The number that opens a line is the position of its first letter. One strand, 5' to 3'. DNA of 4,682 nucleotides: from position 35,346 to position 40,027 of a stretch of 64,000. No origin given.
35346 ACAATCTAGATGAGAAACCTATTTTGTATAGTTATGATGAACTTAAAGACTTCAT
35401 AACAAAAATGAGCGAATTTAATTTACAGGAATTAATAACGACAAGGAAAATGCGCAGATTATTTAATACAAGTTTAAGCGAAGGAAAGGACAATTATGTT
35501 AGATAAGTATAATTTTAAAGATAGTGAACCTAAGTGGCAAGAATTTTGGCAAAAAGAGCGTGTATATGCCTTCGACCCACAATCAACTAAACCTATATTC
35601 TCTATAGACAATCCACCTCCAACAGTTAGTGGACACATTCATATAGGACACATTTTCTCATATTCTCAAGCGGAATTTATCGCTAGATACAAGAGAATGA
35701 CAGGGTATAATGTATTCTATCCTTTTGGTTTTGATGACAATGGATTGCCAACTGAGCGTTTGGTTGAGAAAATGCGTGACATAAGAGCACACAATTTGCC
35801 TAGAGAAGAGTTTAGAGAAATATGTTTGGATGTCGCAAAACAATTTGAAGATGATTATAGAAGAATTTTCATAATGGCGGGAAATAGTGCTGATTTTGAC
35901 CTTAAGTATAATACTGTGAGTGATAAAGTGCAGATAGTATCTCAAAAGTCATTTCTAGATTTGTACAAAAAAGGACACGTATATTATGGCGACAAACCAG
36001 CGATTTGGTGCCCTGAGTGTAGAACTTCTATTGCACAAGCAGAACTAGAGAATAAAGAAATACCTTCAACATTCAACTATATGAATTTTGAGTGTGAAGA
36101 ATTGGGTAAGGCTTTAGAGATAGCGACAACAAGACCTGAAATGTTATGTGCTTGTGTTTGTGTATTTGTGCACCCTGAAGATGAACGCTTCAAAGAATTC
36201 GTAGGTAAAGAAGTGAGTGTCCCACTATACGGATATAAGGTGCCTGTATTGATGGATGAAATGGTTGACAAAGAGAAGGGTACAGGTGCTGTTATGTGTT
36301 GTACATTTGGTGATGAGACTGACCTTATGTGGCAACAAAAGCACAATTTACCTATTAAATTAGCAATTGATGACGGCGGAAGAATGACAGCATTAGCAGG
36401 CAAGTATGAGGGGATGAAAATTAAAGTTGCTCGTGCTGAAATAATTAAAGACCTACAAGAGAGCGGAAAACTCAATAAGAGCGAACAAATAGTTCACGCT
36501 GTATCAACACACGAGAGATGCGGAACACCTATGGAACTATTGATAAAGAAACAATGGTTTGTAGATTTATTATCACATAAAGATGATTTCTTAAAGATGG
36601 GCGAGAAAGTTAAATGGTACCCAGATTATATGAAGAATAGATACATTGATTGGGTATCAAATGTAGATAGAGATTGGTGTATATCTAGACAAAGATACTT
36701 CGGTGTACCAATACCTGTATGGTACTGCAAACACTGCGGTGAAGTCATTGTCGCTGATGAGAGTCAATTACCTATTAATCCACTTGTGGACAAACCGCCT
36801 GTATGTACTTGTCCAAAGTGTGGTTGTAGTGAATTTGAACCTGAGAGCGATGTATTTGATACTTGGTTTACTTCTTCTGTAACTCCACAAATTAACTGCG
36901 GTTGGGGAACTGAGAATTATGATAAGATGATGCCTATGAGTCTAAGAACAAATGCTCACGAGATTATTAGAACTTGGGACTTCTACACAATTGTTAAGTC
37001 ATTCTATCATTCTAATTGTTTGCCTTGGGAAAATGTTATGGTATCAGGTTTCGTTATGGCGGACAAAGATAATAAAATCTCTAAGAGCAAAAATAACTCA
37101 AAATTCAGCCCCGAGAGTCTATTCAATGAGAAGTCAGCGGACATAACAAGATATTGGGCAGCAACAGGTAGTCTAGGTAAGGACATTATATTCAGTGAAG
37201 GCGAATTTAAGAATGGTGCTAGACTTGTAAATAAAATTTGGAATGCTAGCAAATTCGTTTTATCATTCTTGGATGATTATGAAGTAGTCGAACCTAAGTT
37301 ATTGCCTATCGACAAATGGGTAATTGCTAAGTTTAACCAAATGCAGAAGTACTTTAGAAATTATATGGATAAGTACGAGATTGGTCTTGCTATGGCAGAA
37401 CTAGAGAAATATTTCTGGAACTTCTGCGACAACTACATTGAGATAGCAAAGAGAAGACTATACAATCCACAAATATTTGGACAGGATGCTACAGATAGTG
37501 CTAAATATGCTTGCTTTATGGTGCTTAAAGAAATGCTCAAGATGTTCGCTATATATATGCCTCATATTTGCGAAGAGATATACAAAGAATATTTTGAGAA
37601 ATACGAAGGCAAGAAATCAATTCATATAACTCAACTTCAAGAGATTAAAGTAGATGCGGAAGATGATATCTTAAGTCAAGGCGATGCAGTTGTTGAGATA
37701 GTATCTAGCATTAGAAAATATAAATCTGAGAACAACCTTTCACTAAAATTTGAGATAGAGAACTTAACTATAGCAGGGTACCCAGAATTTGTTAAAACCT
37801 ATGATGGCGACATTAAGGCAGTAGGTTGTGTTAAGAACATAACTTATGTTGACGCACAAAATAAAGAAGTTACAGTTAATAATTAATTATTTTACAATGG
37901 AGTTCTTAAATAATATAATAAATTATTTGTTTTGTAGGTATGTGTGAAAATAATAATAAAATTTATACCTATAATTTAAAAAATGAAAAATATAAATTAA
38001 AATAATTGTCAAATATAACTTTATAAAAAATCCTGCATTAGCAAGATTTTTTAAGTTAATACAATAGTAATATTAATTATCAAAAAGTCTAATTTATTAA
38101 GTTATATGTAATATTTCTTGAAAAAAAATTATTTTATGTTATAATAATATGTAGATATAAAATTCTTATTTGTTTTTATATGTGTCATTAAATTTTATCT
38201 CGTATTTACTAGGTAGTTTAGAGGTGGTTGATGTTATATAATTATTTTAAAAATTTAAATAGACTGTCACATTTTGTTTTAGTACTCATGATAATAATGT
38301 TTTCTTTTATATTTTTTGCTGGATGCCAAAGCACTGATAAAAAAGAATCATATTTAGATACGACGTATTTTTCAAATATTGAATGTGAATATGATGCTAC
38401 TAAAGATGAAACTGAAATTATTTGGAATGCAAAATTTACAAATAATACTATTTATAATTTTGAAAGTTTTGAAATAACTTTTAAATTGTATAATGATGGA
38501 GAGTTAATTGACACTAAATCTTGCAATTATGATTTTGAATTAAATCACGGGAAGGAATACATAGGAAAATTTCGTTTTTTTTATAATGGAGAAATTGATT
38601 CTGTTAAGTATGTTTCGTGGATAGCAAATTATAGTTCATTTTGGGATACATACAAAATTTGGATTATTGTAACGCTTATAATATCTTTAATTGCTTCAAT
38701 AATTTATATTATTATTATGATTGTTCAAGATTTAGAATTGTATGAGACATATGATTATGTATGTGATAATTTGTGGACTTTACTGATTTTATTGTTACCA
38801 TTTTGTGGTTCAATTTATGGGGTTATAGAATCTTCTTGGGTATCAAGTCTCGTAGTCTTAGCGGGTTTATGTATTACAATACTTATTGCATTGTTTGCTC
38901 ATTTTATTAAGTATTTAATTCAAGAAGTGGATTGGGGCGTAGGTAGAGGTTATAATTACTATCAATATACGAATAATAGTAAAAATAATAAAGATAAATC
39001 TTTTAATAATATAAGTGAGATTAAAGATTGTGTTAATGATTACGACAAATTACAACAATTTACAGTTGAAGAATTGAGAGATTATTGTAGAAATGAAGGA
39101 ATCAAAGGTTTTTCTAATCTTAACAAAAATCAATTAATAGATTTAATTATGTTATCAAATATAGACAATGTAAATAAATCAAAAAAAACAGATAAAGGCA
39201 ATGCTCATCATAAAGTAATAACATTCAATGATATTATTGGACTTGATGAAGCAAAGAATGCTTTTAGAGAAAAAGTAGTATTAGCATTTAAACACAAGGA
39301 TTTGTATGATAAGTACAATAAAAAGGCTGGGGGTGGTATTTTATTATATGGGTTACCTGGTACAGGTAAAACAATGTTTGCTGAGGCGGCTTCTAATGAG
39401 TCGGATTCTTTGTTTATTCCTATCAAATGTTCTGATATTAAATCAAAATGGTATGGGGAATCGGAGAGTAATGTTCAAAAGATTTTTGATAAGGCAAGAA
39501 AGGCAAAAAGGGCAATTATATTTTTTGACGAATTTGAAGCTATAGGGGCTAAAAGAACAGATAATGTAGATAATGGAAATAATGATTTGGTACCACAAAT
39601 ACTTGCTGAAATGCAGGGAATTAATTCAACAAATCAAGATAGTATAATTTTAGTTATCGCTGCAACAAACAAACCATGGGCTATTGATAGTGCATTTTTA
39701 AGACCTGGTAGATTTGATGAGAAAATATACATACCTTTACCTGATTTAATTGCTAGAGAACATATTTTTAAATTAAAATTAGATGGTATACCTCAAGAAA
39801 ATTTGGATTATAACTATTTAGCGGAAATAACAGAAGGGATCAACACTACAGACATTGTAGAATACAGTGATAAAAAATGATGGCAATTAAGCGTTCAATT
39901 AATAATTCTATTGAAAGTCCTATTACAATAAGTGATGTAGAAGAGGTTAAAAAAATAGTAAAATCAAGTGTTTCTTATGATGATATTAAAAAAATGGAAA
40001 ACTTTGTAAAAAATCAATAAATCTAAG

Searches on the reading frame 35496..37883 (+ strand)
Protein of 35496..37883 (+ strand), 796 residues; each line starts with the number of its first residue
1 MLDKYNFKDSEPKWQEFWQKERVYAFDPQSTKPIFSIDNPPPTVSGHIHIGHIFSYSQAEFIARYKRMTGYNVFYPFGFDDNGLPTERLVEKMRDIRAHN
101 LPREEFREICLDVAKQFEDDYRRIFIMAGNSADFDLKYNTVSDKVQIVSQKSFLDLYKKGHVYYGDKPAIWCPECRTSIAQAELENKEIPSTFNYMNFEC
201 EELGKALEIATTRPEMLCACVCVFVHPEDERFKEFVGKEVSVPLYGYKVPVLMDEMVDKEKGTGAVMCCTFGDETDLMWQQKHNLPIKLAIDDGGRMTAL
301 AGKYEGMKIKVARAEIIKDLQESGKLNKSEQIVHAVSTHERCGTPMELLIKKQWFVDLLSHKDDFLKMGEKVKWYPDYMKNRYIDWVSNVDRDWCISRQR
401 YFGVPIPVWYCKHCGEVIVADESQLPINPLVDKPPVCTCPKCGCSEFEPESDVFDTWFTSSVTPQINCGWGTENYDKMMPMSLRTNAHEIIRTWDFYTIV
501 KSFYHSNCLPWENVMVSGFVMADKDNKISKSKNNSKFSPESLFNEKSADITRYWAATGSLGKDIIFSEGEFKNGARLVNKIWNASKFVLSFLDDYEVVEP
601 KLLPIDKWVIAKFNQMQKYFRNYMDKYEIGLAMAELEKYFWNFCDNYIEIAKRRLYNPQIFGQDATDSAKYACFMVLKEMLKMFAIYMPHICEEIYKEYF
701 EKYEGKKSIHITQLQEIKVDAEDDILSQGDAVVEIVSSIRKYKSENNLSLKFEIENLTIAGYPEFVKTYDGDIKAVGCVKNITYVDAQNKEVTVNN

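Call 23: search_protein_families(library=ncbifam, proteins=[window:35496-37883:+])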
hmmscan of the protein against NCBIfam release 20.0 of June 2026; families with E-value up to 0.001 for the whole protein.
window:35496-37883:+ (796 aa): 15 families
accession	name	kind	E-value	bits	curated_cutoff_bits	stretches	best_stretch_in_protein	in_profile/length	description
NF009687.0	PRK13208.1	equivalog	3.9e-301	1001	738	1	3-792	8-796/801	valine--tRNA ligase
TIGR00422.1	valS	equivalog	6.2e-220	732.5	612.1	1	1-790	1-792/863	valine--tRNA ligase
NF000540.1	alt_ValS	exception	1.9e-211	704.3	900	2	99-781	120-825/827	valine--tRNA ligase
NF004349.1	PRK05729.1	equivalog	3.4e-163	545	704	1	4-785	3-770/860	valine--tRNA ligase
TIGR00392.1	ileS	equivalog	1e-120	404.4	621.4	2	249-761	311-851/861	isoleucine--tRNA ligase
NF011492.0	PRK14900.1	equivalog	9e-120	401.2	1783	1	4-761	12-771/1044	valine--tRNA ligase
NF040702.1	ileS_w_GNAT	exception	1.8e-64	218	1999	2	248-698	492-955/1100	isoleucine--tRNA ligase, N-acetyltransferase domain-containing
NF008957.0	PRK12300.1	subfamily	2.9e-57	194.3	677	3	5-230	4-241/946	leucine--tRNA ligase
NF000258.1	MupB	exception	9.6e-57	192.5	1900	2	232-786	272-850/1033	mupirocin-resistant isoleucine--tRNA ligase MupB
TIGR00396.1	leuS_bact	equivalog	3.3e-49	167.8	548.4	4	5-184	1-167/843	leucine--tRNA ligase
TIGR00395.1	leuS_arch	equivalog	5.5e-49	167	648.5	3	10-230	3-235/938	leucine--tRNA ligase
NF000257.1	MupA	exception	8.2e-42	143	1900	2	252-793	295-855/1024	mupirocin-resistant isoleucine--tRNA ligase MupA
TIGR00398.1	metG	equivalog_domain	5.2e-28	98.1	336.35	2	42-208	8-160/530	methionine--tRNA ligase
NF001100.0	PRK00133.1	equivalog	1.3e-23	83.4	587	3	43-178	15-135/676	methionine--tRNA ligase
NF008900.0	PRK12267.1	equivalog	4.3e-18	65.1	598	2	43-192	14-149/648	methionine--tRNA ligase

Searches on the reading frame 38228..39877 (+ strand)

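Call 23: search_protein_families(library=ncbifam, proteins=[window:38228-39877:+])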
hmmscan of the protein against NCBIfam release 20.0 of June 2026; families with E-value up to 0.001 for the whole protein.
window:38228-39877:+ (550 aa): 14 families
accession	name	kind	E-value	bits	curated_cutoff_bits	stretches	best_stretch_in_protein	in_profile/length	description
TIGR01243.1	CDC48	subfamily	4.2e-57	194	802.65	1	331-543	450-661/733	CDC48 family AAA ATPase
NF041006.2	cell_div_CdvC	equivalog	1.3e-54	185.5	650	1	316-544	85-312/370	cell division protein CdvC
NF003069.1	PRK03992.1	subfamily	1.2e-52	179.3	500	1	328-543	125-341/379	proteasome-activating nucleotidase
TIGR01241.2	FtsH_fam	equivalog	5.3e-50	170.8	600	1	312-543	141-371/598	ATP-dependent zinc metalloprotease FtsH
TIGR01242.2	TIGR01242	subfamily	1.5e-49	168.9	500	1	330-543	110-324/362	proteasome-activating nucleotidase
NF047748.1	PrtsmActNtasePan1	equivalog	2.2e-44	152.1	750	1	327-543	141-358/405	proteasome-activating nucleotidase Pan1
NF047747.1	PrtsmActNtasePan2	equivalog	4.1e-41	141.5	700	1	330-544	147-362/397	proteasome-activating nucleotidase Pan2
TIGR03689.1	pup_AAA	equivalog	2.5e-40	138.7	504.75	1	313-518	161-378/512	proteasome ATPase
NF008004.0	PRK10733.1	equivalog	4.5e-38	130.7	1008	1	331-545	149-363/644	ATP-dependent zinc metalloprotease FtsH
NF042959.1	IteA_antiphage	equivalog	1.9e-27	96.4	510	1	338-545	95-295/367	anti-phage ATPase IteA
NF003229.0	PRK04195.1-5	equivalog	4.3e-08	32.3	280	1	332-442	15-118/413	replication factor C large subunit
TIGR03922.1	T7SS_EccA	equivalog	4.8e-07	28.7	466.65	1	334-478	276-422/557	type VII secretion AAA-ATPase EccA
NF005992.0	PRK08116.1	subfamily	0.00061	19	189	0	347-404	94-150/269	hypothetical protein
NF041552.1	TF_PrdR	equivalog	0.00064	18.2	795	0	369-409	291-333/577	sigma-54 dependent transcriptional regulator PrdR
